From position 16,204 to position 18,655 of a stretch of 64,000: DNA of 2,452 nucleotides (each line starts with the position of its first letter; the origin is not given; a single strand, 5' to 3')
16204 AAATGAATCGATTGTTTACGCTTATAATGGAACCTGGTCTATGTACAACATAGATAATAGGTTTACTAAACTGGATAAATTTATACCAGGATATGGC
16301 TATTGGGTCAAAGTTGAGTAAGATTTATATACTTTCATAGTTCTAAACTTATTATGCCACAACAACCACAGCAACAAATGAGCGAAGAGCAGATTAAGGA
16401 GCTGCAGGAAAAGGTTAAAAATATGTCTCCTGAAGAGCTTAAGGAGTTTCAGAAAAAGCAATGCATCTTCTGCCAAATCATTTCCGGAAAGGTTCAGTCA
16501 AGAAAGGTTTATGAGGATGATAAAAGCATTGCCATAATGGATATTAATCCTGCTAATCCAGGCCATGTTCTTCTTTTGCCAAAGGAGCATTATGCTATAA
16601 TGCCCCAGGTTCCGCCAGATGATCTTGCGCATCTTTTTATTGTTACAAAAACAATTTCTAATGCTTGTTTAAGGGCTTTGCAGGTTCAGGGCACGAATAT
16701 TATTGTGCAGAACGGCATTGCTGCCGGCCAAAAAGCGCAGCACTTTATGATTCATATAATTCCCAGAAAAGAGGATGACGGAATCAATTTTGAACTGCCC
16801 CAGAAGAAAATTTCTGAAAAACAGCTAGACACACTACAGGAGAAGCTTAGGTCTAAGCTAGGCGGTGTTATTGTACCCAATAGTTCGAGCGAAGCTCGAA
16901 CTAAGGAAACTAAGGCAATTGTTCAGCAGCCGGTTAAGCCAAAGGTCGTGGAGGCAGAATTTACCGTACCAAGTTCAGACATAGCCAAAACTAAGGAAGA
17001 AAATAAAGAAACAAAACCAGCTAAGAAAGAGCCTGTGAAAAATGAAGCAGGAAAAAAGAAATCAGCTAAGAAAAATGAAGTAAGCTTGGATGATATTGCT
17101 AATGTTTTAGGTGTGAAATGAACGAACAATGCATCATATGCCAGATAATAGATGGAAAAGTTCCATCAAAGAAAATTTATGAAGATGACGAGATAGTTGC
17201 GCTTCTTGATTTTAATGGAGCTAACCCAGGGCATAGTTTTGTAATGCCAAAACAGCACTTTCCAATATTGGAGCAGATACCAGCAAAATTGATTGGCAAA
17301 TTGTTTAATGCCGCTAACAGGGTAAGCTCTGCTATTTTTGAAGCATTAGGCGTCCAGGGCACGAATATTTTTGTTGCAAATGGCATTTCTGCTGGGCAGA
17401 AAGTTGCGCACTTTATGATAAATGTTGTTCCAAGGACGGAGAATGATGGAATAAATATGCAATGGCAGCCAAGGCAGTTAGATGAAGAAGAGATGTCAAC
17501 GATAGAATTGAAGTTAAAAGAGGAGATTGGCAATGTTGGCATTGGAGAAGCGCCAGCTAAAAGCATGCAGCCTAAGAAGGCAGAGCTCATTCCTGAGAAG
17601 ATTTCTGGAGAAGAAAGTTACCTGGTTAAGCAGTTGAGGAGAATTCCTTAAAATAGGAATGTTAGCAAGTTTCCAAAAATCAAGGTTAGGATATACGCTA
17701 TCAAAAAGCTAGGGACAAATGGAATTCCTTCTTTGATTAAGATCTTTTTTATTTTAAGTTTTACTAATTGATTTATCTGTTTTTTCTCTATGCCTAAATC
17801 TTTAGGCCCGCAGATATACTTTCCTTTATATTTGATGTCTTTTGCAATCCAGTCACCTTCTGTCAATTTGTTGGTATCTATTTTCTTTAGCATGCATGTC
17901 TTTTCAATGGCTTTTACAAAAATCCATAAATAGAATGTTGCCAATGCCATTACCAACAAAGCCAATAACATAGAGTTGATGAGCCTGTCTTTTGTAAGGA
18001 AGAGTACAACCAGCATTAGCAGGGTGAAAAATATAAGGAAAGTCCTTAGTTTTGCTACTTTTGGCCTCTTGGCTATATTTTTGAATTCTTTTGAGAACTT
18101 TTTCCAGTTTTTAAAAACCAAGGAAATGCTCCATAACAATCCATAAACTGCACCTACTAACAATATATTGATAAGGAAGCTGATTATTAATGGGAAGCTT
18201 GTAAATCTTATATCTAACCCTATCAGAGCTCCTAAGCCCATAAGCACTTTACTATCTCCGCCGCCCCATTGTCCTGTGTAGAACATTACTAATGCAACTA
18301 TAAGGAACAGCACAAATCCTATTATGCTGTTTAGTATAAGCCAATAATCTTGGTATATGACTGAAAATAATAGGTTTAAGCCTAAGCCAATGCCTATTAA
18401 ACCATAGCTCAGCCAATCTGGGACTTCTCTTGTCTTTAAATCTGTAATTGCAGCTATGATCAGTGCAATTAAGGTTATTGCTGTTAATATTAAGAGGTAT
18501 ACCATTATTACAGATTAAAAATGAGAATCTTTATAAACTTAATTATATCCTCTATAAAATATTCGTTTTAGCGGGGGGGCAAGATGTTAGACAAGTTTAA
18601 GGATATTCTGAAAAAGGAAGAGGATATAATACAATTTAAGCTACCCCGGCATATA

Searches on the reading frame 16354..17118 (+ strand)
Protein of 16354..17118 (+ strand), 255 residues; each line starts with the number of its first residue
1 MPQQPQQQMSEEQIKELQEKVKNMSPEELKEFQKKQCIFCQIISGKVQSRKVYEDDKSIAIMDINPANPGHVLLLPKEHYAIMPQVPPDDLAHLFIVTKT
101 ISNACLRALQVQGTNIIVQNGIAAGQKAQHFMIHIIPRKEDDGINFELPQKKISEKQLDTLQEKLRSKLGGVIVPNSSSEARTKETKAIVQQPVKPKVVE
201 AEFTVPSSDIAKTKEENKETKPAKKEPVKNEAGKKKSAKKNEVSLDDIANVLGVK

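Call 12: search_protein_families(library=pfam, proteins=[window:16354-17118:+], max_evalue=0.01)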
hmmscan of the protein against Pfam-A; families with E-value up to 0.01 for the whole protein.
window:16354-17118:+ (255 aa): 2 families
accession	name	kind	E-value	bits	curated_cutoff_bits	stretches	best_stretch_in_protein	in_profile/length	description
PF01230.28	HIT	-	4.8e-21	75.7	21.5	1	46-140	3-97/98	HIT domain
PF11969.13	DcpS_C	-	9.5e-13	49.1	24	1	36-139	1-103/114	Scavenger mRNA decapping enzyme C-term binding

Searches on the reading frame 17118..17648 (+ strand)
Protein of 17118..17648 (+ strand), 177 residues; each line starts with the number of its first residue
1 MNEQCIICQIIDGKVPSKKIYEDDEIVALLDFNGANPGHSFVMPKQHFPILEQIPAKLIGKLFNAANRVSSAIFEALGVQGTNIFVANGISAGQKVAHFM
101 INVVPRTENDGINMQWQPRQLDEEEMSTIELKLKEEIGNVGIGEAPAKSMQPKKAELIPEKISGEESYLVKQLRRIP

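Call 12: search_protein_families(library=pfam, proteins=[window:17118-17648:+], max_evalue=0.01)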
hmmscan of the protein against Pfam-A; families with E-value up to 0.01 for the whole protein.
window:17118-17648:+ (177 aa): 2 families
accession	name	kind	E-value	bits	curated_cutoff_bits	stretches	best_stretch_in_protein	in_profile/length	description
PF01230.28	HIT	-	8.3e-17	62.1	21.5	1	14-108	3-97/98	HIT domain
PF11969.13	DcpS_C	-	1.7e-09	38.6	24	1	4-103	1-99/114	Scavenger mRNA decapping enzyme C-term binding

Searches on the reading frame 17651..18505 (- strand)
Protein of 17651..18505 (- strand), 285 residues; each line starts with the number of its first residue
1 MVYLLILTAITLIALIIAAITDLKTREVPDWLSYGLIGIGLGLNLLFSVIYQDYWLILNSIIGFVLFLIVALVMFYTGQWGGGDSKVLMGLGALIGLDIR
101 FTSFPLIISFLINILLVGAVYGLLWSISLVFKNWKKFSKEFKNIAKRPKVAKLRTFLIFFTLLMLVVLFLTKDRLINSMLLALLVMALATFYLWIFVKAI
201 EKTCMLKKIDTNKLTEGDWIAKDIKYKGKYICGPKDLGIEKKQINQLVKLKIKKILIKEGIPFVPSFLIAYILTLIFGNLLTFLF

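Call 12: search_protein_families(library=pfam, proteins=[window:17651-18505:-], max_evalue=0.01)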
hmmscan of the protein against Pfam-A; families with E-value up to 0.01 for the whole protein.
window:17651-18505:- (285 aa): 1 family
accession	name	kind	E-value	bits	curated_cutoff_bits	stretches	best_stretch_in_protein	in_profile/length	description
PF01478.23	Peptidase_A24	-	2.9e-14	53.8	26.5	1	10-122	2-103/104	Type IV leader peptidase family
